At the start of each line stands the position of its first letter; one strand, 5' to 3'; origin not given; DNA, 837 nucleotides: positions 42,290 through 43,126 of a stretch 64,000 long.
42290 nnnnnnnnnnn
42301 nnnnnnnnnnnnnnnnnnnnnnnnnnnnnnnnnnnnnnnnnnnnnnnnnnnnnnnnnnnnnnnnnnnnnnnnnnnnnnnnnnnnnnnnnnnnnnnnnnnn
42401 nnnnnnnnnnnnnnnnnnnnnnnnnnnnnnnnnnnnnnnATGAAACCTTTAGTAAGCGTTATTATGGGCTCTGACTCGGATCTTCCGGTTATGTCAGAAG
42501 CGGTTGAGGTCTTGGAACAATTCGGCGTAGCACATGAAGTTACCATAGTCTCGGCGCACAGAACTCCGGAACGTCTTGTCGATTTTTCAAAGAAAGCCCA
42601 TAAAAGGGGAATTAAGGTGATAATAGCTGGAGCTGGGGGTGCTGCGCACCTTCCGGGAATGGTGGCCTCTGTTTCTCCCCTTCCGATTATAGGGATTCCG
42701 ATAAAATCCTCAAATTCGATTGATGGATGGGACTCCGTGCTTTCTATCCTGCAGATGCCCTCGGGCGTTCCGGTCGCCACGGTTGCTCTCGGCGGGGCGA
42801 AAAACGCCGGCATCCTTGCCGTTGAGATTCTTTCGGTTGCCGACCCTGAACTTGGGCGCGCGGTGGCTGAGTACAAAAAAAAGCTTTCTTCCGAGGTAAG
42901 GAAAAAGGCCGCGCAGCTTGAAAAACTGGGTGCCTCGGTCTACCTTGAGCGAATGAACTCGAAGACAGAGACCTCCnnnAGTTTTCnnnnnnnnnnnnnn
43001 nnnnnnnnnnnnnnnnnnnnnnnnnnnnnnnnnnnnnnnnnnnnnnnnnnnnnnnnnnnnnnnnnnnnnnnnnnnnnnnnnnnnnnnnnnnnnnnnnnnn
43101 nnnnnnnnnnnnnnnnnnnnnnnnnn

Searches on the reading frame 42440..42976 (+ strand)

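Call 57: search_protein_families(library=pfam, proteins=[window:42440-42976:+], max_evalue=0.00001)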
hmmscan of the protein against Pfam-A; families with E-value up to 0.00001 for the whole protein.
window:42440-42976:+ (179 aa): 1 family
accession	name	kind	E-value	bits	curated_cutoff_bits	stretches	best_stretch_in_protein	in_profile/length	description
PF00731.26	AIRC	-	6.6e-63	211.1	30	1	5-150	2-146/148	AIR carboxylase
